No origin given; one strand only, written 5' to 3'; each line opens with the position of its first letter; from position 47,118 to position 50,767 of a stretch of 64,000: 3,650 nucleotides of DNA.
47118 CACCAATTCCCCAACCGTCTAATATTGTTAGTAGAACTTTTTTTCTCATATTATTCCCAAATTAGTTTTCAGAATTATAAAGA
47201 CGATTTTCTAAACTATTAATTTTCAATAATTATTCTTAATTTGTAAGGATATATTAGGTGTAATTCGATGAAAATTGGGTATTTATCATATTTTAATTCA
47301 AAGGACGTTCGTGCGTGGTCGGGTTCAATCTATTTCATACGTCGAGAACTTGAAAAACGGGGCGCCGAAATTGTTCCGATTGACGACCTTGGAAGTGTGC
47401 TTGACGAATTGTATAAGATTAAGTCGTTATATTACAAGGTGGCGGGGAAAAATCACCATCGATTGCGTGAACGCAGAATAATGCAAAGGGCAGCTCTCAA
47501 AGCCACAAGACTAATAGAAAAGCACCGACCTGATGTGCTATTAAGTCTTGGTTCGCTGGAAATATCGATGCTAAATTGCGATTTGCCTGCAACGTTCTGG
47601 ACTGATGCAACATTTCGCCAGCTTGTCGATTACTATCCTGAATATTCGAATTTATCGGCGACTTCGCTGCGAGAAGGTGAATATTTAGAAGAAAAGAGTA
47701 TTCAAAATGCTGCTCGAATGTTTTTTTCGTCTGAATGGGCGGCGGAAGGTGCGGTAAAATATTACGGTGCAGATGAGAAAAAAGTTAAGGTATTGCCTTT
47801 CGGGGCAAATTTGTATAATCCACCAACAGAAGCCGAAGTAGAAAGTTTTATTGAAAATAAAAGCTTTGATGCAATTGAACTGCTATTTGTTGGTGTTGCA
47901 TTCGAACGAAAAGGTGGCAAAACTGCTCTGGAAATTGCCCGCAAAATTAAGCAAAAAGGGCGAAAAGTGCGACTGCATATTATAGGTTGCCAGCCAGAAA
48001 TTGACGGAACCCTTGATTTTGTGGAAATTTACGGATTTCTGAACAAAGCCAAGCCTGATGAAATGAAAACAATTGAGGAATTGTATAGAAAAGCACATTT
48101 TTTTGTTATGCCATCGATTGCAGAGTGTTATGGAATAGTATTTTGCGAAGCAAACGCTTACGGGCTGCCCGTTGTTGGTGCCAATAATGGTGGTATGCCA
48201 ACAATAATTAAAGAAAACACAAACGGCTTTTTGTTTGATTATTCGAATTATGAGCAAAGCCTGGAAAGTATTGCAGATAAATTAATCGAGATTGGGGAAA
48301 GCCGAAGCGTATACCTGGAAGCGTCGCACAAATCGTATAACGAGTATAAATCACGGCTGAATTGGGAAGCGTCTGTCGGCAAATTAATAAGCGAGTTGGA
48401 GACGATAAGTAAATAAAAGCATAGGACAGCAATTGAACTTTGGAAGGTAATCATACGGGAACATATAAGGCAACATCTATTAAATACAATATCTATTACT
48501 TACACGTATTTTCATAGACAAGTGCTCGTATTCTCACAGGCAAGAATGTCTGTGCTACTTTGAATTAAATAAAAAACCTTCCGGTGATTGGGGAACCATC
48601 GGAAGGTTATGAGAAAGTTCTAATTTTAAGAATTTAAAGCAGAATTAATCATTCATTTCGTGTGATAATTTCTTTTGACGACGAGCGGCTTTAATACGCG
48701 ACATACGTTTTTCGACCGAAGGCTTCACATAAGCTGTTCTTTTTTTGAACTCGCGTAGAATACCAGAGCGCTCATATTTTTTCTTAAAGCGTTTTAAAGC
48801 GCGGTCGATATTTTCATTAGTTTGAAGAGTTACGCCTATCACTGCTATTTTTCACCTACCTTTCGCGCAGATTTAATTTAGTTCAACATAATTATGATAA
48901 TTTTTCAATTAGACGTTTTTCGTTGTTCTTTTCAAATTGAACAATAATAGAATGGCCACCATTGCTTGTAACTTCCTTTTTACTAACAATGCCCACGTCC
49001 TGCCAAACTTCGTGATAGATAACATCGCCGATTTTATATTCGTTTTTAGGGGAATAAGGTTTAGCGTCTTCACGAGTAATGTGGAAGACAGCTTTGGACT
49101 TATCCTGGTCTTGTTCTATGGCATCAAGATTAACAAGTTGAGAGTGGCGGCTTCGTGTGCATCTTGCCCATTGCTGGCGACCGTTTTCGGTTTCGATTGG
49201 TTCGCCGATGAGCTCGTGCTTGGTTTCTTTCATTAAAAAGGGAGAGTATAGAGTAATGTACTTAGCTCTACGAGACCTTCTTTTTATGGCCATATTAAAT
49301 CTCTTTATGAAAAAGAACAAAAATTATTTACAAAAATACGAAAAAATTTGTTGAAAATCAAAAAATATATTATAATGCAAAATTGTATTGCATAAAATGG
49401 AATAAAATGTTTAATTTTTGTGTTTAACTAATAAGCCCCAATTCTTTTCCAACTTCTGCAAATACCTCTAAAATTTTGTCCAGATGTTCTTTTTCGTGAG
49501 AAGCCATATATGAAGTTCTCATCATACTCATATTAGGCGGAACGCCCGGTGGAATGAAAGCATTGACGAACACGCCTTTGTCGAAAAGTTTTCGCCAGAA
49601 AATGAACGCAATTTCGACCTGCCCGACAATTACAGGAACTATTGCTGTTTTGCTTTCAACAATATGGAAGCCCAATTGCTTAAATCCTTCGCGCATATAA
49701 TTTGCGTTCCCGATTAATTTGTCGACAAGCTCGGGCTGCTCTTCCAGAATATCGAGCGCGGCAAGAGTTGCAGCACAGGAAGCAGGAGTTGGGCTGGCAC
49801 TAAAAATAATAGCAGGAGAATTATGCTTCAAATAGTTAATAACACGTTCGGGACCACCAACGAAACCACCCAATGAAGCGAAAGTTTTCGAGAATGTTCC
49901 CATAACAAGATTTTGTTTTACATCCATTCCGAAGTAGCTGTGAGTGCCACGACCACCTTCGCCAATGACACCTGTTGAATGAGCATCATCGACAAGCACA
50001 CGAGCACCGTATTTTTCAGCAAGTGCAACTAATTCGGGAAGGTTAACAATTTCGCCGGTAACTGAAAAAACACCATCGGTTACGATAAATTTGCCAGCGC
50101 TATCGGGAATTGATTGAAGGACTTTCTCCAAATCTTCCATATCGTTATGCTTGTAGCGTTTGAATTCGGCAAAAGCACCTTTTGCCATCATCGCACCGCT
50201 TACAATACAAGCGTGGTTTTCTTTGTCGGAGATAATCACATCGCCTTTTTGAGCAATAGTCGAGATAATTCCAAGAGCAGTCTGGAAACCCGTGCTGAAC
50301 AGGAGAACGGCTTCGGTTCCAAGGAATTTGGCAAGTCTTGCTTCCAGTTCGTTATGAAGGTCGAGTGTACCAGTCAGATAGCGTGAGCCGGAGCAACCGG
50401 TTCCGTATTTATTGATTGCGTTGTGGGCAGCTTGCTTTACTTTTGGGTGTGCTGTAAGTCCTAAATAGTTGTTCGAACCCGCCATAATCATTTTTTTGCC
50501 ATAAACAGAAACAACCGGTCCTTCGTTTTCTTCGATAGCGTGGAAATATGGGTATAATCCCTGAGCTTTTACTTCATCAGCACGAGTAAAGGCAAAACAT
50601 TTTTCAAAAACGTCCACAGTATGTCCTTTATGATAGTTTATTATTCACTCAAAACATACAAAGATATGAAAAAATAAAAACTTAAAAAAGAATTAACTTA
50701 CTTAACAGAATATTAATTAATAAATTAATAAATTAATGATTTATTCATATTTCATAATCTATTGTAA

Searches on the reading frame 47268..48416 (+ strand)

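Call 42: search_protein_families(library=pfam, proteins=[window:47268-48416:+], max_evalue=0.001)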
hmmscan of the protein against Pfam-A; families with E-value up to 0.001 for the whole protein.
window:47268-48416:+ (382 aa): 4 families
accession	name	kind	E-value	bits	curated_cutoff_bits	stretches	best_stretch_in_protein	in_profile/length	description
PF00534.26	Glycos_transf_1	-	3.1e-24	85.8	26.4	1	194-347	7-163/172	Glycosyl transferases group 1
PF13692.12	Glyco_trans_1_4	-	6.4e-20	72.3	27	1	204-335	3-136/142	Glycosyl transferases group 1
PF20706.3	GT4-conflict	-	3.2e-09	36.7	26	1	203-372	198-384/385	Family 4 Glycosyltransferase in conflict systems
PF13439.12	Glyco_transf_4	-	8.7e-06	26.3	28.5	1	24-181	11-167/170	Glycosyltransferase Family 4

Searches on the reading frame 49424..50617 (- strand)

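Call 42: search_protein_families(library=pfam, proteins=[window:49424-50617:-], max_evalue=0.001)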
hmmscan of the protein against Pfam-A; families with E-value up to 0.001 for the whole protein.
window:49424-50617:- (397 aa): 4 families
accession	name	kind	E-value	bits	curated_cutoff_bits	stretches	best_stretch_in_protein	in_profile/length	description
PF00155.27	Aminotran_1_2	-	7.8e-56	190.2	19.7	1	43-385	3-360/361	Aminotransferase class I and II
PF00266.25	Aminotran_5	-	8.9e-08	31.9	21.5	1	70-215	26-180/371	Aminotransferase class-V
PF01053.26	Cys_Met_Meta_PP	-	1.2e-07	31.1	27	1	78-218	47-181/381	Cys/Met metabolism PLP-dependent enzyme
PF01212.27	Beta_elim_lyase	-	1.6e-06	28.2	27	1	89-319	35-237/288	Beta-eliminating lyase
